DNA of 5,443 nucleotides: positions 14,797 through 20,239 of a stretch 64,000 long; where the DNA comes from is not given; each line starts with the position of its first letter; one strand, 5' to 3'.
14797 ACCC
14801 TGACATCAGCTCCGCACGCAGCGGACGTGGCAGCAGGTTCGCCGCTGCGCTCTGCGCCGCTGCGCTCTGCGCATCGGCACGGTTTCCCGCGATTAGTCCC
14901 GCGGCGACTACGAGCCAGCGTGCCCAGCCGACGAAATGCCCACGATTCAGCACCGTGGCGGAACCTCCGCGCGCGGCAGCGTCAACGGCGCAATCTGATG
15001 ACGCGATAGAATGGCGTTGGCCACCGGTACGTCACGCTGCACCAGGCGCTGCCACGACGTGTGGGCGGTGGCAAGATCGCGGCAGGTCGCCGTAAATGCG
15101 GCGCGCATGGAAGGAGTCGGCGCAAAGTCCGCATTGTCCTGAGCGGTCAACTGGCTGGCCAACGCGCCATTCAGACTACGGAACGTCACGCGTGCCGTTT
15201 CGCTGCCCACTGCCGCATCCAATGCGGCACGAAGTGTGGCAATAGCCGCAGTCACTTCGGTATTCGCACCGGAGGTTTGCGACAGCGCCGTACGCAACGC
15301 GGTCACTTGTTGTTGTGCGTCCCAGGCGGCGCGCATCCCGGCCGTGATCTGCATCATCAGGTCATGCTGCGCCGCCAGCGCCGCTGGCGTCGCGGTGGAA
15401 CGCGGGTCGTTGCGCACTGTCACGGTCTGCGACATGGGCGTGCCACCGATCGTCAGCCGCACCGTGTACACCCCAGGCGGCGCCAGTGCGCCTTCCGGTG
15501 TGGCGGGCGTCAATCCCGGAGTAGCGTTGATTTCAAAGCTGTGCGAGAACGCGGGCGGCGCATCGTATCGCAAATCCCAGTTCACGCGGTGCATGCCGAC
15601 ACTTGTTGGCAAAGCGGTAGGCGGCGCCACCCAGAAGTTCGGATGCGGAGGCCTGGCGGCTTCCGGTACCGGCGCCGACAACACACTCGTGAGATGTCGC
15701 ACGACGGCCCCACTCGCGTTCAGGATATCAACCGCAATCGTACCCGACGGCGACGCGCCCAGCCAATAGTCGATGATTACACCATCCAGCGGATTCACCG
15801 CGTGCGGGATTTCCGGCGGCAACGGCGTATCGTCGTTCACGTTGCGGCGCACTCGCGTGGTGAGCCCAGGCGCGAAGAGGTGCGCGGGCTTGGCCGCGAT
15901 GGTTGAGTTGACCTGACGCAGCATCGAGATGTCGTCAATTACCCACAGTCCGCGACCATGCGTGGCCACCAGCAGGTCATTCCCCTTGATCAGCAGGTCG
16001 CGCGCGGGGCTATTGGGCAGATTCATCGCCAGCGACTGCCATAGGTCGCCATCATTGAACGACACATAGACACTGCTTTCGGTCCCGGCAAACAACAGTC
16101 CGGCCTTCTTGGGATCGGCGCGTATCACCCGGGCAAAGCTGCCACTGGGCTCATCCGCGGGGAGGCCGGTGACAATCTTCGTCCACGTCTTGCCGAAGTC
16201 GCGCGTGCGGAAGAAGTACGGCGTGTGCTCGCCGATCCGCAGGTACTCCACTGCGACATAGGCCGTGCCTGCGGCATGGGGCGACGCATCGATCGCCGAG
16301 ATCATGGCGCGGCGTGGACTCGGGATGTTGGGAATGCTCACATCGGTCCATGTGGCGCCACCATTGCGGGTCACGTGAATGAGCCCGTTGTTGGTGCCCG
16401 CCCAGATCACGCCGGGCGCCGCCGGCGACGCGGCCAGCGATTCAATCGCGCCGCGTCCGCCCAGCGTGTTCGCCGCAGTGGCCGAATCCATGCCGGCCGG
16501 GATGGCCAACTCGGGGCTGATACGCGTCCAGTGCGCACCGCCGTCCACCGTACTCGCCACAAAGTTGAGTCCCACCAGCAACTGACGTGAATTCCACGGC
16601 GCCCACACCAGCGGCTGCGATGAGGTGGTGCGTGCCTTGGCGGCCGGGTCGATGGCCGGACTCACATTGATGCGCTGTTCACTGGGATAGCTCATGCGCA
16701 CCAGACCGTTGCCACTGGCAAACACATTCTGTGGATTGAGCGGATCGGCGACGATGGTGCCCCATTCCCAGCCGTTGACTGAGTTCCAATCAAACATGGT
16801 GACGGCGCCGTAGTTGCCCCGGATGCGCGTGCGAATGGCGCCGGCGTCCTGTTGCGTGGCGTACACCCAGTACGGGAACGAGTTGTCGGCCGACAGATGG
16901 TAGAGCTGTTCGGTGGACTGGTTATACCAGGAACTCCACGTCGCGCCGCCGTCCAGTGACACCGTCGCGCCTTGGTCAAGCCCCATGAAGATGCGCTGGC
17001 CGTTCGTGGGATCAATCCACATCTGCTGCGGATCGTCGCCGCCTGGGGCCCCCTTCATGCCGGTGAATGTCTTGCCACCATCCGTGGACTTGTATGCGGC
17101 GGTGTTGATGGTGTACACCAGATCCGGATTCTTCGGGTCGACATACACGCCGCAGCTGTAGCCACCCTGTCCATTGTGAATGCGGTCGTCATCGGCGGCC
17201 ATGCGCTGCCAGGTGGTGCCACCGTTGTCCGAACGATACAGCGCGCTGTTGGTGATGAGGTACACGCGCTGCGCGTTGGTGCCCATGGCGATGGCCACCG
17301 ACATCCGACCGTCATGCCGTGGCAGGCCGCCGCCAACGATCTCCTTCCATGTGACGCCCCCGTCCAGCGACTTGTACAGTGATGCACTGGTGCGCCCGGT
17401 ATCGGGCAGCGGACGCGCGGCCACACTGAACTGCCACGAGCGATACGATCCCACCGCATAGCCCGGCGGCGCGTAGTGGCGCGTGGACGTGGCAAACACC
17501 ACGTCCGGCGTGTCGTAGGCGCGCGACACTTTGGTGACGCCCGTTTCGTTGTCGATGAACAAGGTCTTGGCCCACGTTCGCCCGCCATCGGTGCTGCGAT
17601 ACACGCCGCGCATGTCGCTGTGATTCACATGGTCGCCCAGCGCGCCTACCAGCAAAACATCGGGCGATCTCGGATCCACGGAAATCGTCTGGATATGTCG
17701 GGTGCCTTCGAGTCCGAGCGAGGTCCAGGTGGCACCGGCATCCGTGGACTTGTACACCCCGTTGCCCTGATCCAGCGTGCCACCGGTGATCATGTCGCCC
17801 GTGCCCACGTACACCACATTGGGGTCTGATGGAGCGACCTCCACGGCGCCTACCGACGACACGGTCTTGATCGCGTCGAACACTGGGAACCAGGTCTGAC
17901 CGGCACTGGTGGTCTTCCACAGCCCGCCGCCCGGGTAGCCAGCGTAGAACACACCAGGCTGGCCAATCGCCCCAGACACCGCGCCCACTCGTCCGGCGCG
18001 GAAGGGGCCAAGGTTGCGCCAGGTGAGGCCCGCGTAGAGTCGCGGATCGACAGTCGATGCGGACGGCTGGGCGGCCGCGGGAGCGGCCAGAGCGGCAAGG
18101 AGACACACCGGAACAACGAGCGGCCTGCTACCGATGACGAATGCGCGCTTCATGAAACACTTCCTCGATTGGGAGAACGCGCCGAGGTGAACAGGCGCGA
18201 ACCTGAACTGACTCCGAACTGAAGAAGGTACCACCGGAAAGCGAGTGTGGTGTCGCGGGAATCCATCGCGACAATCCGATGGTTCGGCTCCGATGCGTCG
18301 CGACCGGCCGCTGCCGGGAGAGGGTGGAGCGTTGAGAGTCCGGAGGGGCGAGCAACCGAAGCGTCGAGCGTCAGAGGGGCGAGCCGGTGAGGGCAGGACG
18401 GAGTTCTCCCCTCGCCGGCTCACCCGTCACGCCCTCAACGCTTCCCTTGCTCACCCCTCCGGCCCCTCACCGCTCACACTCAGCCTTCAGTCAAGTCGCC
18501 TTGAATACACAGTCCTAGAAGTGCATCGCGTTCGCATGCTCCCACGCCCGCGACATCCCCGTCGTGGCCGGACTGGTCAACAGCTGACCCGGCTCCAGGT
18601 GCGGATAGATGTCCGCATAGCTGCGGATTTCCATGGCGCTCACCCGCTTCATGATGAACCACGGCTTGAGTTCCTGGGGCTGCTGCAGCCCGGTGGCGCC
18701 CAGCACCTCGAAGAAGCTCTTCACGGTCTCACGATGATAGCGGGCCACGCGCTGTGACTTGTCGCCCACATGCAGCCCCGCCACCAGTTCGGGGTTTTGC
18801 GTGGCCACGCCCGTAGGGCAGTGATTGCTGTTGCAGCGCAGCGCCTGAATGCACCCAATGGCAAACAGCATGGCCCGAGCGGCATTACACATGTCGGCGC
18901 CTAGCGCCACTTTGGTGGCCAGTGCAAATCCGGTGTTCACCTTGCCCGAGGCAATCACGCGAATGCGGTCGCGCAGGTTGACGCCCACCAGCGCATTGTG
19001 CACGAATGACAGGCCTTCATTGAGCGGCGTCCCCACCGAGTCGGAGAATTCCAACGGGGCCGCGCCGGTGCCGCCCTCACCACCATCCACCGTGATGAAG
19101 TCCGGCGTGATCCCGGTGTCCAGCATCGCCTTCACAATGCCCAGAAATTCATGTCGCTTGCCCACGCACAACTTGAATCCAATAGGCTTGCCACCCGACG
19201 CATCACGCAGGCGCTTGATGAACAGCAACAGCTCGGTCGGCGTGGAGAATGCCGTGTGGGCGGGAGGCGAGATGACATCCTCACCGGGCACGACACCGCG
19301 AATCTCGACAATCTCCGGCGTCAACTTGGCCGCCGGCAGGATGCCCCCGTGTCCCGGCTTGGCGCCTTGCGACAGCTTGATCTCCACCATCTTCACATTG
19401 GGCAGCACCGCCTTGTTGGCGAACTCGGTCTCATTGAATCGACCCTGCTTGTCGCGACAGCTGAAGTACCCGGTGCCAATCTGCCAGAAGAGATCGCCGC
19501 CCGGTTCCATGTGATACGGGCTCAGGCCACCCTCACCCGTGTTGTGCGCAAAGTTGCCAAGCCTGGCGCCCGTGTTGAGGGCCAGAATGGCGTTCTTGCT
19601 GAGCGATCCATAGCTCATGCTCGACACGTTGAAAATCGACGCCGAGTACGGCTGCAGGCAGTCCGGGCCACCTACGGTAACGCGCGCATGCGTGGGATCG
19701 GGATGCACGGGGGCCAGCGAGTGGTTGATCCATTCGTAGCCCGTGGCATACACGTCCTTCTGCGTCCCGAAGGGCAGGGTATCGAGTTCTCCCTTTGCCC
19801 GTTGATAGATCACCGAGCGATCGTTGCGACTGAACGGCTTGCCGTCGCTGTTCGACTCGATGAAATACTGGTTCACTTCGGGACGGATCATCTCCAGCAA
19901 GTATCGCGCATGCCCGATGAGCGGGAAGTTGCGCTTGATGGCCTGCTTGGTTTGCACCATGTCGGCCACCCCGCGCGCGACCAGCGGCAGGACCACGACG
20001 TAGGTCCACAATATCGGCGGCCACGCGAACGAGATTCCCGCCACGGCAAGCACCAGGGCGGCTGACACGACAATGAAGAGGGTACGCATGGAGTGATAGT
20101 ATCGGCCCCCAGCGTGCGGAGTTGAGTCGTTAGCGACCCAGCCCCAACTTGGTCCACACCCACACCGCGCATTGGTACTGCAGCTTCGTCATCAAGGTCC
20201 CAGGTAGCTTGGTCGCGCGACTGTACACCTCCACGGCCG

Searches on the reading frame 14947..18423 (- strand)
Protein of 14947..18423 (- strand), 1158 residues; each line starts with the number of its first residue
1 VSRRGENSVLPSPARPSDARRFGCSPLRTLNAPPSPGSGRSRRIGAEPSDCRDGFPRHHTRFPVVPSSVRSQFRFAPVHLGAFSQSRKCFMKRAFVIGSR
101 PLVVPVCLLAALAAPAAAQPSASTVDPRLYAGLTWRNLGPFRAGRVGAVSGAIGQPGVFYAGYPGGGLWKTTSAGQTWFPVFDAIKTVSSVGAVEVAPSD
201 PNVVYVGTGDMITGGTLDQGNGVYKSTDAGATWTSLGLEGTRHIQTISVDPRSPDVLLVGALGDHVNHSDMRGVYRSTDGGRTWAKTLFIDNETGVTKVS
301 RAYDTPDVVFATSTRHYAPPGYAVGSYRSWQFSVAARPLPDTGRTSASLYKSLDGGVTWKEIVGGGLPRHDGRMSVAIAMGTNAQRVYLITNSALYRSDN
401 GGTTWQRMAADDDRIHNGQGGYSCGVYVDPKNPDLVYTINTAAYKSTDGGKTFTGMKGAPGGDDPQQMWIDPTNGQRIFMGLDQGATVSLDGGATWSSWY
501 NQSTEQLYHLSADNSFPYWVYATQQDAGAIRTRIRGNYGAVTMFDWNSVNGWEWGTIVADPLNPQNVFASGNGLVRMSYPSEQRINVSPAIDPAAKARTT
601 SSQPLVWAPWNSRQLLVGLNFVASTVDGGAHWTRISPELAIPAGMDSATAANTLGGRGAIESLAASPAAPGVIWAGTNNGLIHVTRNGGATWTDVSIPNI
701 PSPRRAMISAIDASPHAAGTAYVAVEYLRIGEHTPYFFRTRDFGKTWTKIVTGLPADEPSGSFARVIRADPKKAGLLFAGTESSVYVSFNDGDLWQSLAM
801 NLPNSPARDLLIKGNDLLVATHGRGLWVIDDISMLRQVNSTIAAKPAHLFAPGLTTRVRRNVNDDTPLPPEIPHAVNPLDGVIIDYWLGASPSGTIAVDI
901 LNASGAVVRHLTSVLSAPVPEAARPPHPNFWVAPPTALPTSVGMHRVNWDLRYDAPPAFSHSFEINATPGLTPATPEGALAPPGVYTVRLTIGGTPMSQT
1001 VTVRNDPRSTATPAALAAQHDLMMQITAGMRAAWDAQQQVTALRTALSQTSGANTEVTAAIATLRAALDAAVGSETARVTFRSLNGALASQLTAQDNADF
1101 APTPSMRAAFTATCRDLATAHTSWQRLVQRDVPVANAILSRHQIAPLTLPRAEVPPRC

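Call 99: search_protein_families(library=pfam, proteins=[window:14947-18423:-], max_evalue=0.00001)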
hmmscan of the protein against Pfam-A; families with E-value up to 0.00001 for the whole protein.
window:14947-18423:- (1158 aa): 2 families
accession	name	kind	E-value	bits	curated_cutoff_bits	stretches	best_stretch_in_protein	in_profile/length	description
PF15902.12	Sortilin-Vps10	-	2.3e-25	89.7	33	1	168-287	3-112/446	Sortilin, neurotensin receptor 3,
PF02012.26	BNR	-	3.2e-09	35.8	27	0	275-285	1-11/12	BNR/Asp-box repeat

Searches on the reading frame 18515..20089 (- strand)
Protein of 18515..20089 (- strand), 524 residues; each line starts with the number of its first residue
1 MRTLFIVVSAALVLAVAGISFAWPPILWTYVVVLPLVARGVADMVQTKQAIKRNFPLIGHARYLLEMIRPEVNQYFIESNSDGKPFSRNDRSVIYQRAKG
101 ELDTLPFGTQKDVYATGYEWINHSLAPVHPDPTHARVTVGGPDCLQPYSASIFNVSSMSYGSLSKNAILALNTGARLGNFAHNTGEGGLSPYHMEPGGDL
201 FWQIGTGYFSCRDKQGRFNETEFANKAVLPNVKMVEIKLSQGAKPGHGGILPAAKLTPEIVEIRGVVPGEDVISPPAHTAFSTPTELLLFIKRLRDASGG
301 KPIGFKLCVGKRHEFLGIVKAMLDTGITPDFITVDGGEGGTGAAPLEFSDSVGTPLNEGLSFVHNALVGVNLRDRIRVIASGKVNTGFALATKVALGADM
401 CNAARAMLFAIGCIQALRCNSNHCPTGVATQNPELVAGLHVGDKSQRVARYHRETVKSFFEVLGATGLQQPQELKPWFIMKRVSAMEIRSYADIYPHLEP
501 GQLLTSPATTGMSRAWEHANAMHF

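Call 99: search_protein_families(library=pfam, proteins=[window:18515-20089:-], max_evalue=0.00001)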
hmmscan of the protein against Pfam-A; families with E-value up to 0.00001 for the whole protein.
window:18515-20089:- (524 aa): 1 family
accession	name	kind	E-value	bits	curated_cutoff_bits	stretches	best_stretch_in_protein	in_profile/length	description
PF01645.23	Glu_synthase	-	1.2e-82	278.5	20.4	1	152-468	68-368/369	Conserved region in glutamate synthase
